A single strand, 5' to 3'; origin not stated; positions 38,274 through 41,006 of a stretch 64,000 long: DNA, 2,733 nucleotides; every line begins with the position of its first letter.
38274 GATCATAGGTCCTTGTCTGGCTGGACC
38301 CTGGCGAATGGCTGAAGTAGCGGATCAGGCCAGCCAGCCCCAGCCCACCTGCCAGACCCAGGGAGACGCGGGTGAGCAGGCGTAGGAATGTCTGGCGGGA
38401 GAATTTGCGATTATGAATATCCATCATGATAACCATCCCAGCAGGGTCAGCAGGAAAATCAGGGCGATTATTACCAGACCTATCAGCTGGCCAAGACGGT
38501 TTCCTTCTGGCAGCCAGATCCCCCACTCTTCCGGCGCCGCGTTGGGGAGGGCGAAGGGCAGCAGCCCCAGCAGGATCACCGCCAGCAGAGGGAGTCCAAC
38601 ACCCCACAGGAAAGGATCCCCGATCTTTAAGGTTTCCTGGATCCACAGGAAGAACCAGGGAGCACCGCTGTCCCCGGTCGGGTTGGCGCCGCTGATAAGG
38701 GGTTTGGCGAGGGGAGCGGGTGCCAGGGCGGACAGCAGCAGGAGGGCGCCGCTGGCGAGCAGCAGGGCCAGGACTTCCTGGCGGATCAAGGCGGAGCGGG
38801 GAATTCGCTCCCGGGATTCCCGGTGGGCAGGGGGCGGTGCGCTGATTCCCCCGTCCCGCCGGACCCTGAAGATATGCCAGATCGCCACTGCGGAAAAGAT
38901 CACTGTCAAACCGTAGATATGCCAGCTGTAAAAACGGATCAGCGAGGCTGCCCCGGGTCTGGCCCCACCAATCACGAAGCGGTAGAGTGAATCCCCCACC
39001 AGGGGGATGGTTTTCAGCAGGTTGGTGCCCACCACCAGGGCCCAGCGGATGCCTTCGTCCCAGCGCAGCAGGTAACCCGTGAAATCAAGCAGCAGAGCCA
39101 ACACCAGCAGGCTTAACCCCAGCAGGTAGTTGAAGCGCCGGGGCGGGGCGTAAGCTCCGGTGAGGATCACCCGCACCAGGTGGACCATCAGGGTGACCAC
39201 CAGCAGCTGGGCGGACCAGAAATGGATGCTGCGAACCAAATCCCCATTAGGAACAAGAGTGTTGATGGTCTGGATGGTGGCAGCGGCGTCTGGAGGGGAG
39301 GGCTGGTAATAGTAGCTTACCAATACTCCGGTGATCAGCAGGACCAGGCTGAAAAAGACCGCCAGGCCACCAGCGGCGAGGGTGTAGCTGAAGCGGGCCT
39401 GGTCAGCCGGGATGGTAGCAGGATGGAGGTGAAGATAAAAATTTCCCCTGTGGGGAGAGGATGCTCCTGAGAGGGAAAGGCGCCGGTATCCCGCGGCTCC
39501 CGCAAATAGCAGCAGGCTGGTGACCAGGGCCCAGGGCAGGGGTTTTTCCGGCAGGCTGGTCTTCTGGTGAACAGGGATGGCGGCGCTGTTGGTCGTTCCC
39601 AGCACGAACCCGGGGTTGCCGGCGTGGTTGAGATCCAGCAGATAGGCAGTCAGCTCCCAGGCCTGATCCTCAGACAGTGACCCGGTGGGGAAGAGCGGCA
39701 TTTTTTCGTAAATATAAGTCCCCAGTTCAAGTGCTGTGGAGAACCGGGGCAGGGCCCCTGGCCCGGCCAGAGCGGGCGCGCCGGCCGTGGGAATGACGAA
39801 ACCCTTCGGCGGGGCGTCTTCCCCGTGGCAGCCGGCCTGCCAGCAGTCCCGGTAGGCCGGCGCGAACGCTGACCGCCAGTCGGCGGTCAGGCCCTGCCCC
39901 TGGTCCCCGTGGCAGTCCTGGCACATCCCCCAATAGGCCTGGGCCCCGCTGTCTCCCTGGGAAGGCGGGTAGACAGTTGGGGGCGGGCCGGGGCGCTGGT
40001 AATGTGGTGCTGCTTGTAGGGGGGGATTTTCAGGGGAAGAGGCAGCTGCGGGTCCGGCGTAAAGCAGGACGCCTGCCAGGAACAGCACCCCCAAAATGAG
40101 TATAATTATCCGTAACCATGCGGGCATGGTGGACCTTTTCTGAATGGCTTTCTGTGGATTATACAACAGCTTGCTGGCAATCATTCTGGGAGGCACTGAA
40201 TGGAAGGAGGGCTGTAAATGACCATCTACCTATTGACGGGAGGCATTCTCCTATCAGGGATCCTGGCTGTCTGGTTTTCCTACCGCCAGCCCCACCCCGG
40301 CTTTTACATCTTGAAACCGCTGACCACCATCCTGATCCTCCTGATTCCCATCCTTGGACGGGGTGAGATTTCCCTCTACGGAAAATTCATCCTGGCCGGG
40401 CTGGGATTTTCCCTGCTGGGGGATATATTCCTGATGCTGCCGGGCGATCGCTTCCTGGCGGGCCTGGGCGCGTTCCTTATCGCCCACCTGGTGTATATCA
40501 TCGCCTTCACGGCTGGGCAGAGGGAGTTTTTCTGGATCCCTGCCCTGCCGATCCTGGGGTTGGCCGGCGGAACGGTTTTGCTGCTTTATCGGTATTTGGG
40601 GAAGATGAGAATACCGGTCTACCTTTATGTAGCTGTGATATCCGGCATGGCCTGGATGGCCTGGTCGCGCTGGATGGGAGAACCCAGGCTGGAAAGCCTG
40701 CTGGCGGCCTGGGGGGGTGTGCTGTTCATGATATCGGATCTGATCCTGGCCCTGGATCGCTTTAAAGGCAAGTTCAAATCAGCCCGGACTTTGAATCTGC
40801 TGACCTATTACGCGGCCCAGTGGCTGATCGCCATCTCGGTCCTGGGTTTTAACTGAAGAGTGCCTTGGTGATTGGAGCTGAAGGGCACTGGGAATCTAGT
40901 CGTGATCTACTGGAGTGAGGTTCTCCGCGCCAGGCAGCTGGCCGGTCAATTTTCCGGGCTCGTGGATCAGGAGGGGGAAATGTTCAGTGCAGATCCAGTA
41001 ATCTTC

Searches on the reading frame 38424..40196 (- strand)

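Call 68: search_protein_families(library=pfam, proteins=[window:38424-40196:-], max_evalue=0.00001)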
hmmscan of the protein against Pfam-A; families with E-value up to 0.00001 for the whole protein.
window:38424-40196:- (590 aa): 3 families
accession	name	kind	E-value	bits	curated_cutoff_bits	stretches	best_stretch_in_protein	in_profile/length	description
PF00033.24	Cytochrome_B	-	1.1e-32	113.9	27.2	1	270-447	11-187/189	Cytochrome b/b6/petB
PF13631.11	Cytochrom_B_N_2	-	7.2e-32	111.1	27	1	331-499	2-169/169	Cytochrome b(N-terminal)/b6/petB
PF13442.11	Cytochrome_CBB3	-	1.9e-07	31.7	27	0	81-186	3-68/68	Cytochrome C oxidase, cbb3-type, subunit III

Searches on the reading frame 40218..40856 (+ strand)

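Call 68: search_protein_families(library=pfam, proteins=[window:40218-40856:+], max_evalue=0.00001)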
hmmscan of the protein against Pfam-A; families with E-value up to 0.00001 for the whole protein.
window:40218-40856:+ (212 aa): 1 family
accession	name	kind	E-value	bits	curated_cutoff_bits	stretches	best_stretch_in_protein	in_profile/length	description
PF07947.19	YhhN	-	4.2e-50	170.4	25.6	1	30-208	3-182/182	YhhN family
